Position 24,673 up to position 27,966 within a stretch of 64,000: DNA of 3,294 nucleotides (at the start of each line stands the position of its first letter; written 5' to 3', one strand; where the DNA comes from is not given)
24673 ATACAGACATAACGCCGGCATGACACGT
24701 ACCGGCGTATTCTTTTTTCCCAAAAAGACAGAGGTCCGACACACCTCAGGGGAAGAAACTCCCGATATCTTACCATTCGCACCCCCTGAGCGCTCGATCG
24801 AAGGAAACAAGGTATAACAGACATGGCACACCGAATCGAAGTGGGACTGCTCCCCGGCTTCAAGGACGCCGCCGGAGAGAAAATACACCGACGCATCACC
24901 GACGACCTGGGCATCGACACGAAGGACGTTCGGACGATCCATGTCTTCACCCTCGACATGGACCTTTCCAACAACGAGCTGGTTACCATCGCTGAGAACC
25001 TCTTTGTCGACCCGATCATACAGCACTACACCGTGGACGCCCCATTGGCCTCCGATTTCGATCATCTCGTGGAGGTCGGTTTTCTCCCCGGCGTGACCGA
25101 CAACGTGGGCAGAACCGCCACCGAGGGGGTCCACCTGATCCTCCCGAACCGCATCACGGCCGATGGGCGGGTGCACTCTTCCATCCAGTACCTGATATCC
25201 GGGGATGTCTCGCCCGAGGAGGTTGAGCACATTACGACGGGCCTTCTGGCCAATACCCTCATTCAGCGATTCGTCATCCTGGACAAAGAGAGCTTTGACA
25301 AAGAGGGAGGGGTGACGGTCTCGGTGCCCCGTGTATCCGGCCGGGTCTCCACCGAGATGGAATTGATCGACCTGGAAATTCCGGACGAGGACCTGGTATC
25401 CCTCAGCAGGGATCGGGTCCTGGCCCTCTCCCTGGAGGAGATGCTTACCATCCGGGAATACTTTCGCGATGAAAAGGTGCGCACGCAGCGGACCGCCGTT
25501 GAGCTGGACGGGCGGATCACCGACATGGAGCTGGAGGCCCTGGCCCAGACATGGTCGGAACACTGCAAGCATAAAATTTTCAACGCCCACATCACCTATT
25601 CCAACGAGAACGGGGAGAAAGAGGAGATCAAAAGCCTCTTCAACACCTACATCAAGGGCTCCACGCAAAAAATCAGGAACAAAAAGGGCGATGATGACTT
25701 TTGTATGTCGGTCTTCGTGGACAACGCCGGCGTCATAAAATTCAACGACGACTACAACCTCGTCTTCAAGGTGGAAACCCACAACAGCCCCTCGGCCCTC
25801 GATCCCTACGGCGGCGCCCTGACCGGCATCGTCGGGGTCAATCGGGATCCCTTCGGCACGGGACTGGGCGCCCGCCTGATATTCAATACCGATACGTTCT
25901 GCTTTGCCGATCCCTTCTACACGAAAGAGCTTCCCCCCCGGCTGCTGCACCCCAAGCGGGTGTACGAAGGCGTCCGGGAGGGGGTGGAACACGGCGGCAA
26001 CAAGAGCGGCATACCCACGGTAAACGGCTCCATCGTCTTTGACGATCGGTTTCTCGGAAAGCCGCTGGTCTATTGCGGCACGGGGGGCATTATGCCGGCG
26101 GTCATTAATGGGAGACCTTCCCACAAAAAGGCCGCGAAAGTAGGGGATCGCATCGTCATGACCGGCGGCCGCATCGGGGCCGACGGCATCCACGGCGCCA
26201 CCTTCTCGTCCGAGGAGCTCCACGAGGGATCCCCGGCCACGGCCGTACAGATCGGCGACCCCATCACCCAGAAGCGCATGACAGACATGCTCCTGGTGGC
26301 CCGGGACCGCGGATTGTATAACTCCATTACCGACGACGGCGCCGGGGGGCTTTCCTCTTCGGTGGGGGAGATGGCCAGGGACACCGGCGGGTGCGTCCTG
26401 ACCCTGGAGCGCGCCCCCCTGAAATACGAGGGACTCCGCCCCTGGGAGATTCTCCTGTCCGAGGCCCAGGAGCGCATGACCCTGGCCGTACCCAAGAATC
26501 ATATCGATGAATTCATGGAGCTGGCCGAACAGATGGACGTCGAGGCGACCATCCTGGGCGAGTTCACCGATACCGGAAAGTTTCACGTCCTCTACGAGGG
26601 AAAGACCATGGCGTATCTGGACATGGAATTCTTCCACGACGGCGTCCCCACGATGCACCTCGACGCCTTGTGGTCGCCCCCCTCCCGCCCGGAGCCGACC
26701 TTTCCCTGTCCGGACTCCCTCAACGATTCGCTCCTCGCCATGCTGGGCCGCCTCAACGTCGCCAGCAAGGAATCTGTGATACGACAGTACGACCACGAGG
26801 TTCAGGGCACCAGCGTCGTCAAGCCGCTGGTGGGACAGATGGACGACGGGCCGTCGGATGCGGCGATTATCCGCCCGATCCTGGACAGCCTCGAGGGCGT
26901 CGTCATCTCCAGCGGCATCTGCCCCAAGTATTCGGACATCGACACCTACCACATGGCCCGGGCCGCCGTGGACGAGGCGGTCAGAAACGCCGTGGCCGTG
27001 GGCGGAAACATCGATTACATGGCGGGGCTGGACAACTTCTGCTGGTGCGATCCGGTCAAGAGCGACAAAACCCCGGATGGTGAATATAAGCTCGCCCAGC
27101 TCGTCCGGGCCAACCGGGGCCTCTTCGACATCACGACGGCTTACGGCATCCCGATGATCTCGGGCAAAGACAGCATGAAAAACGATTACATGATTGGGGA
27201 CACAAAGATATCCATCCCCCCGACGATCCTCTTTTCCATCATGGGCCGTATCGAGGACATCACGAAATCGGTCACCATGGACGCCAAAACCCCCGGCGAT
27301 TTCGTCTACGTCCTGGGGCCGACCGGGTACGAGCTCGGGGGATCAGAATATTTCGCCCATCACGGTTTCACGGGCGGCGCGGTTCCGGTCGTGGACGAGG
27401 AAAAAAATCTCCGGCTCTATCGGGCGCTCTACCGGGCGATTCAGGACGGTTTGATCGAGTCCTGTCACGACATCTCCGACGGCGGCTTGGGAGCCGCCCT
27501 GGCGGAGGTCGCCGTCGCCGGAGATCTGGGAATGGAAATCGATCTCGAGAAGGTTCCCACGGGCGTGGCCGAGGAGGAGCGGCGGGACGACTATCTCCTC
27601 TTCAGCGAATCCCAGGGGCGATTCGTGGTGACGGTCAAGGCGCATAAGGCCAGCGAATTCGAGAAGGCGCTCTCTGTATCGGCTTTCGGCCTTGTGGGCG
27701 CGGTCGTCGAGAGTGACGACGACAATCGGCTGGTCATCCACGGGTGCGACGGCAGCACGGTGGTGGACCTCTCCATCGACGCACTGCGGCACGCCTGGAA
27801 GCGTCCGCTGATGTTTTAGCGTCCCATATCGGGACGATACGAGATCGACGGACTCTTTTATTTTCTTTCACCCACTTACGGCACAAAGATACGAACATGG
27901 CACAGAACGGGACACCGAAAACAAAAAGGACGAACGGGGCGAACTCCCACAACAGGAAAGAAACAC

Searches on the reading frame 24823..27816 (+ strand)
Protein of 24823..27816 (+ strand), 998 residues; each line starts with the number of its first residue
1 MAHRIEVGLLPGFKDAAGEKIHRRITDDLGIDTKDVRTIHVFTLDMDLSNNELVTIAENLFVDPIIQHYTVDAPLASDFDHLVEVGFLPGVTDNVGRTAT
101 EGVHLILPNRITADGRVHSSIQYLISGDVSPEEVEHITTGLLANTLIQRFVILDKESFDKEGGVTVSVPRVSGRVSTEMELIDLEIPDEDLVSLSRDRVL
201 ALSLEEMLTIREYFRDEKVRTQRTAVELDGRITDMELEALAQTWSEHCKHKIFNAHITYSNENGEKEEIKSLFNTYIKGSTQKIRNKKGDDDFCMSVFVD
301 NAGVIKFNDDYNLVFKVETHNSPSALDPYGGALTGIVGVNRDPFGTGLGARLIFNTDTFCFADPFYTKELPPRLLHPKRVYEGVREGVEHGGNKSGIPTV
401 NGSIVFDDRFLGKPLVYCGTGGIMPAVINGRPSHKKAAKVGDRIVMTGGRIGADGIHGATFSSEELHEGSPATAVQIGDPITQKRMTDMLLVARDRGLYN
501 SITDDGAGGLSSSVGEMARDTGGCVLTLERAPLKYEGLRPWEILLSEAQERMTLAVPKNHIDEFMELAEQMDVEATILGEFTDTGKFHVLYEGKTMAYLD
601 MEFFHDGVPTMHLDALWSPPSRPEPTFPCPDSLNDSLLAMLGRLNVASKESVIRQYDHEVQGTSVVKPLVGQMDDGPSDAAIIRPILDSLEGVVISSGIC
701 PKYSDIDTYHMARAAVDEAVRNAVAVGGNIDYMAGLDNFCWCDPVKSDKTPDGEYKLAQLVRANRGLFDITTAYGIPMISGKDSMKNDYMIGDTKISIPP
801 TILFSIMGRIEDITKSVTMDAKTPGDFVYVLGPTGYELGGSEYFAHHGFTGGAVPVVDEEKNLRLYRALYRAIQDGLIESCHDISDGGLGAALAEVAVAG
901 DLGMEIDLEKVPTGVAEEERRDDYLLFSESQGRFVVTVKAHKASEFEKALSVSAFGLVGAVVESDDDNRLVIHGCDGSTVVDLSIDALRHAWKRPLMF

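Call 63: search_protein_families(library=pfam, proteins=[window:24823-27816:+], max_evalue=0.1)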
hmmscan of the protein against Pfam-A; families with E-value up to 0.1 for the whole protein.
window:24823-27816:+ (998 aa): 5 families
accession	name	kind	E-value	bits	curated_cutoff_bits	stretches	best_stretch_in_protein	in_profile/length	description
PF02769.27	AIRS_C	-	7.4e-52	176.1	23.1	2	439-589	1-153/156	AIR synthase related protein, C-terminal domain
PF00586.29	AIRS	-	5.3e-22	78.8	24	2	300-423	2-111/112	AIR synthase related protein, N-terminal domain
PF18072.6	FGAR-AT_linker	-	5e-14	53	26.6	1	193-251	3-50/50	Formylglycinamide ribonucleotide amidotransferase linker domain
PF02700.19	PurS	-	2.4e-09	37.7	22.2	1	4-72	3-76/77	Phosphoribosylformylglycinamidine (FGAM) synthase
PF22689.1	FGAR-AT_PurM_N-like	-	0.00029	21.1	27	1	648-789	1-136/160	FGAR-AT PurM_N-like domain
